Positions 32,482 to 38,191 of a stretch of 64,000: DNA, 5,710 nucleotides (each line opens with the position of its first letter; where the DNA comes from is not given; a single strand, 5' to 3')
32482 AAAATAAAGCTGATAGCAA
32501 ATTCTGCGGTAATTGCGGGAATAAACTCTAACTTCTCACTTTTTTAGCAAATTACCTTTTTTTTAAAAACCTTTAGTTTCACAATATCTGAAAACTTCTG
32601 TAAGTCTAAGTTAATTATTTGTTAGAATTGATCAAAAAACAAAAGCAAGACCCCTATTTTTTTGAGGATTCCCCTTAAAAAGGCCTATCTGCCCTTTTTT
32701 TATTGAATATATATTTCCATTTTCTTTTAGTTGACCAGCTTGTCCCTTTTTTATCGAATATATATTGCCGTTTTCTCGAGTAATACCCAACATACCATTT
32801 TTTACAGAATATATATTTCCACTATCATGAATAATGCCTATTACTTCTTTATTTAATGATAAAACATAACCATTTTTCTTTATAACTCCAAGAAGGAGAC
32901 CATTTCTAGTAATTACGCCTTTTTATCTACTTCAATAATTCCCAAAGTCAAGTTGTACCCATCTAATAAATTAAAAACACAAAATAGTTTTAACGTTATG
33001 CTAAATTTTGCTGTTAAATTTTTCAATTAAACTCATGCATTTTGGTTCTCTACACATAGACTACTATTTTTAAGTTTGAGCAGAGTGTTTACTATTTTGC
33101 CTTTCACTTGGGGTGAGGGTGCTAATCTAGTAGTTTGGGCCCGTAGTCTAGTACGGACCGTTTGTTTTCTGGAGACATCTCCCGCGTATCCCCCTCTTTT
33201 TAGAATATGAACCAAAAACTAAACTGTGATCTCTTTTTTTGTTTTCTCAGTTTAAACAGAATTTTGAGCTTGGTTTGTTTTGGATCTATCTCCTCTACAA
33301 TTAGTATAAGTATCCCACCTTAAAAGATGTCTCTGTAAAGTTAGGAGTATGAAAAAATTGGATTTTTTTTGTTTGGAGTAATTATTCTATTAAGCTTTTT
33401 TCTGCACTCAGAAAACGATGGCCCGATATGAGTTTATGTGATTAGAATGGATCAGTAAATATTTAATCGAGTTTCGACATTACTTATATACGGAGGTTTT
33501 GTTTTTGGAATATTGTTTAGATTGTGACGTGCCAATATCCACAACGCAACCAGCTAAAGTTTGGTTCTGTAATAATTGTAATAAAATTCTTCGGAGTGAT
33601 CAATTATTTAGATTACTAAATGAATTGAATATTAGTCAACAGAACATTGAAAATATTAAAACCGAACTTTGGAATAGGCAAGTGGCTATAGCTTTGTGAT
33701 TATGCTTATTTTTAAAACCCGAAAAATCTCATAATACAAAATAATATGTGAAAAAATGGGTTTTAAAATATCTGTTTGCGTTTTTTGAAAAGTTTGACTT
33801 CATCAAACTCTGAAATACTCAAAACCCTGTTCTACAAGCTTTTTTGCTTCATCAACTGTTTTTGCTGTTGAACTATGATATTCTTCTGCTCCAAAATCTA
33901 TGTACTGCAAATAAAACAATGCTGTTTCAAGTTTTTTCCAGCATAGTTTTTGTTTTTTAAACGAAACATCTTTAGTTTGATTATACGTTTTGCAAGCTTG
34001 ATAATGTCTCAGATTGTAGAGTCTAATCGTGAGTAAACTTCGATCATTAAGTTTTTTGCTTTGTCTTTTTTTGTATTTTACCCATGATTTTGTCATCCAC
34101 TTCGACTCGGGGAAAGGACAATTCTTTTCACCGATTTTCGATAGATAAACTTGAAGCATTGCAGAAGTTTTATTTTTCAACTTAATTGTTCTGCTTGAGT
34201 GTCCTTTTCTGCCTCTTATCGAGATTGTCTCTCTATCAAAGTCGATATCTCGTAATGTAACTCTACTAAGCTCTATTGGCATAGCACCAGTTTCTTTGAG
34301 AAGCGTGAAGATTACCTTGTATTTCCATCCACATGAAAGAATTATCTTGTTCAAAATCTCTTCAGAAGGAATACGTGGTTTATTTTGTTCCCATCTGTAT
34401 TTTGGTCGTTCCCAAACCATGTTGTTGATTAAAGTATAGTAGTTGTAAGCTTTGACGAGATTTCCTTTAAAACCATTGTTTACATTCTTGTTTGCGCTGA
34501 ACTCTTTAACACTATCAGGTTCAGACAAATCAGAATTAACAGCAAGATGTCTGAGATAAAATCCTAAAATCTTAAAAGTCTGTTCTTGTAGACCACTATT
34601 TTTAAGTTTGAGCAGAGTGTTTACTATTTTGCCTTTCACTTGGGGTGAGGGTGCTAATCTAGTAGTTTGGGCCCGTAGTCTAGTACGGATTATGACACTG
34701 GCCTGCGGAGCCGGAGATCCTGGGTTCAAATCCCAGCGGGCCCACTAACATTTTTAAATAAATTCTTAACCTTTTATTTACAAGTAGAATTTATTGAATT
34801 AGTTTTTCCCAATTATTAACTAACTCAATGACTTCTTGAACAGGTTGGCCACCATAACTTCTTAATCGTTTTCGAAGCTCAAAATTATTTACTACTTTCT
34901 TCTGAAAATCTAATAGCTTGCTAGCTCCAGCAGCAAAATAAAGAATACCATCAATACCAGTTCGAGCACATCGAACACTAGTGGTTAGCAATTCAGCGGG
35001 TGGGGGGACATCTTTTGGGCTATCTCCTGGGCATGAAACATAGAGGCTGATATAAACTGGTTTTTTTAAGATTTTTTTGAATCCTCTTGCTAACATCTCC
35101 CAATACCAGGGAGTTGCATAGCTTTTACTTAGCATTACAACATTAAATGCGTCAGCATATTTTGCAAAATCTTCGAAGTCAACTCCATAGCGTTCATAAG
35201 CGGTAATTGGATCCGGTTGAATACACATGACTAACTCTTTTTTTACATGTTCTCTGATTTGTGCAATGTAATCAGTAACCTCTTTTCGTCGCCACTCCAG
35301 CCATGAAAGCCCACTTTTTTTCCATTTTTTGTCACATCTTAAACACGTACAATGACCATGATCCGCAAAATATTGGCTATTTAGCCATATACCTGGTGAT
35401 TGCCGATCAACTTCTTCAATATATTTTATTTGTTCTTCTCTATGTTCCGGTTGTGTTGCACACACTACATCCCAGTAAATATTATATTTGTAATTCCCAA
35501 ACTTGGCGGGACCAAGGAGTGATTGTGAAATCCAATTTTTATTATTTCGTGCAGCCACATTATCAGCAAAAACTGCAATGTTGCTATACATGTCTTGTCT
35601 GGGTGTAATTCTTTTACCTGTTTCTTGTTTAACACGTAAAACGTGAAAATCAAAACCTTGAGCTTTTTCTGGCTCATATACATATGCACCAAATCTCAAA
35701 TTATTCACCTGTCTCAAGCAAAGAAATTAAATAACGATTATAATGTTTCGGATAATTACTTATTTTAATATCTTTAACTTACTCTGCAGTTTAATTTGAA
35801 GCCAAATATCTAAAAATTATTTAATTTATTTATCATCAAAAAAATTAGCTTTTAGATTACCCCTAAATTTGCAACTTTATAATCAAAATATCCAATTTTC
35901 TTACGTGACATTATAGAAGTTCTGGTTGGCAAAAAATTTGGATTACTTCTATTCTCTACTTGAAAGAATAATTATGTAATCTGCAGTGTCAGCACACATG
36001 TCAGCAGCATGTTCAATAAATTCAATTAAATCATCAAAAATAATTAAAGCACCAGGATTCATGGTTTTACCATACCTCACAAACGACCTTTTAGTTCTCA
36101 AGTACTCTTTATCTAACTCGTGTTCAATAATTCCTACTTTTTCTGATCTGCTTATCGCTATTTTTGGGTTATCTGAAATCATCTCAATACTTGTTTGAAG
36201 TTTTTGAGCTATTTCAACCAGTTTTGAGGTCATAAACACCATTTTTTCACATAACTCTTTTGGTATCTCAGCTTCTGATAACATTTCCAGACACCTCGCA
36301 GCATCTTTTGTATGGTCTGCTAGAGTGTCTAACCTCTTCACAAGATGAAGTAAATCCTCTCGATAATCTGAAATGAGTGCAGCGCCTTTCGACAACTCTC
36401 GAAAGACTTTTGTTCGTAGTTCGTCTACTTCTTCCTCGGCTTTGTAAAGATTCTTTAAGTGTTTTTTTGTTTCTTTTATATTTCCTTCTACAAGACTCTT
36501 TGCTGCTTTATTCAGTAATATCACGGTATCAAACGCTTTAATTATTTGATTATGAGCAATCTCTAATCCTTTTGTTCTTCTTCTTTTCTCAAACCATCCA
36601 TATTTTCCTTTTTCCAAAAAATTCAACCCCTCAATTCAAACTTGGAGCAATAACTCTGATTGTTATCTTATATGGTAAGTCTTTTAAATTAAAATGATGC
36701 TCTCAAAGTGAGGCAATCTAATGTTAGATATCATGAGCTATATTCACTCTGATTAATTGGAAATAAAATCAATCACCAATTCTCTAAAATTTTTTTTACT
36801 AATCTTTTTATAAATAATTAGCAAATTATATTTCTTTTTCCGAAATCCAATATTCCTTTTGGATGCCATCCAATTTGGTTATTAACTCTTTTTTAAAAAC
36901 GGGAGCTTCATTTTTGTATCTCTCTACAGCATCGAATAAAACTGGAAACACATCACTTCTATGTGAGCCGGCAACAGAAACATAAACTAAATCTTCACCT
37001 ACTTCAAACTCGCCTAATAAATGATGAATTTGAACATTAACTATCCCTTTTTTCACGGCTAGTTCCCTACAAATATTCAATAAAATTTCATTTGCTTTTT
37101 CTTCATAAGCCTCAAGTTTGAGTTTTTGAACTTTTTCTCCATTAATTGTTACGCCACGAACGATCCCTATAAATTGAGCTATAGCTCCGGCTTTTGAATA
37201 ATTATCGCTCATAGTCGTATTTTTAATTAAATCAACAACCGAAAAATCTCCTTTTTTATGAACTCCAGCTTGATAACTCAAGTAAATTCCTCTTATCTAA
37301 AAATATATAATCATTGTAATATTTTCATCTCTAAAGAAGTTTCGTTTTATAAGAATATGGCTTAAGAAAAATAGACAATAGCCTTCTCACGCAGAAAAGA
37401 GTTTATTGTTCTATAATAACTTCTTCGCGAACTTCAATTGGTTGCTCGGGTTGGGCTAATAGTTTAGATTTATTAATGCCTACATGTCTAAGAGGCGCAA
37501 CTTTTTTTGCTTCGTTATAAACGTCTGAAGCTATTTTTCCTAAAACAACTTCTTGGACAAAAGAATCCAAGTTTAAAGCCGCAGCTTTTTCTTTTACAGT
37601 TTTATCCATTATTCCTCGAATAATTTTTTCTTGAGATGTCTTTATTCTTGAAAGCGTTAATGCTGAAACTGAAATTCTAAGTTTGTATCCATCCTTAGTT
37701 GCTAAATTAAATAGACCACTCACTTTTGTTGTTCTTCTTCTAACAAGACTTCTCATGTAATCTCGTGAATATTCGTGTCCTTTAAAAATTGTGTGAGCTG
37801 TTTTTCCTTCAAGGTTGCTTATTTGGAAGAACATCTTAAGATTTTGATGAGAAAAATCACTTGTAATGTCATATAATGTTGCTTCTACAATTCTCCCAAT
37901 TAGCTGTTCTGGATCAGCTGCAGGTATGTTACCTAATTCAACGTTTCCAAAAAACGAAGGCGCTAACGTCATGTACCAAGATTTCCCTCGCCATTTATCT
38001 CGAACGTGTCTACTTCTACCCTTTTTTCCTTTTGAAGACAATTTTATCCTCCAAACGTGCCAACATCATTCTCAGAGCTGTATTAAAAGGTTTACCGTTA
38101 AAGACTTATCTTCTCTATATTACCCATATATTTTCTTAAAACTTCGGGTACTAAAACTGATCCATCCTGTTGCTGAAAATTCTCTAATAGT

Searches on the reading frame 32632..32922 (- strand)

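Call 32: search_protein_families(library=pfam, proteins=[window:32632-32922:-], max_evalue=0.00001)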
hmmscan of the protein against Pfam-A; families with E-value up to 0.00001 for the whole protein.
window:32632-32922:- (96 aa): 1 family
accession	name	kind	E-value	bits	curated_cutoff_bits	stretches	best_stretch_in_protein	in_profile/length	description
PF21785.3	Bflower_2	-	1.7e-08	34.7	38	1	3-95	20-108/112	5-fold beta-flower protein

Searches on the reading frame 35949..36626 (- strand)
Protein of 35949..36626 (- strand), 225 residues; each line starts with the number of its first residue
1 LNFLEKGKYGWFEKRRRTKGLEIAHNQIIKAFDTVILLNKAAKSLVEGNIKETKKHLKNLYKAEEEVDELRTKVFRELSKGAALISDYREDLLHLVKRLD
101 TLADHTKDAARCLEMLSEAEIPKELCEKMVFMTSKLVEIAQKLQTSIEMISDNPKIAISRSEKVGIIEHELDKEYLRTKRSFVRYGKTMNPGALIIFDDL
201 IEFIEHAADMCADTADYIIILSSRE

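Call 28: search_protein_families(library=pfam, proteins=[window:35949-36626:-], max_evalue=0.00001)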
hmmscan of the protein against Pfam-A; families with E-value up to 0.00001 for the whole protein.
window:35949-36626:- (225 aa): 1 family
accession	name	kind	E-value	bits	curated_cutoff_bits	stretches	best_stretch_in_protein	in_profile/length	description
PF01865.21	PhoU_div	-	2.2e-23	83.2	24.4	1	28-222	17-212/214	Protein of unknown function DUF47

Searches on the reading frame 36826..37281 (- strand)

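Call 28: search_protein_families(library=pfam, proteins=[window:36826-37281:-], max_evalue=0.00001)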
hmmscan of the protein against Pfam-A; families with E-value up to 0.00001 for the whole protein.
window:36826-37281:- (151 aa): 1 family
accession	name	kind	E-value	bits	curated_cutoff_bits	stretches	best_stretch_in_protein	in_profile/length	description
PF02391.22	MoaE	-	3.2e-23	82.5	23.4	1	23-124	16-113/114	MoaE protein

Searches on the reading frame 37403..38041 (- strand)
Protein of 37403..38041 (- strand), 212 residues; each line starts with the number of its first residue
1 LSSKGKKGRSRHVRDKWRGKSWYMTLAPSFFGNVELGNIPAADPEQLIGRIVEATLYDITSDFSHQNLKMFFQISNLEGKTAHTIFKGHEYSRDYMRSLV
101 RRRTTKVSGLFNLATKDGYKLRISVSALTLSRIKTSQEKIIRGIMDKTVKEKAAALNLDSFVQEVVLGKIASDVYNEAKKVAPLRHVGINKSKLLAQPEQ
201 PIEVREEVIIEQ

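Call 28: search_protein_families(library=pfam, proteins=[window:37403-38041:-], max_evalue=0.00001)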
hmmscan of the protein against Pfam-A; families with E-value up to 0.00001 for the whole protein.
window:37403-38041:- (212 aa): 1 family
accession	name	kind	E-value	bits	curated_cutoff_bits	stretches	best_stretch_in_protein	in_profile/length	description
PF01015.23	Ribosomal_S3Ae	-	3.7e-68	229.3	29.3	1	9-198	2-191/191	Ribosomal S3Ae family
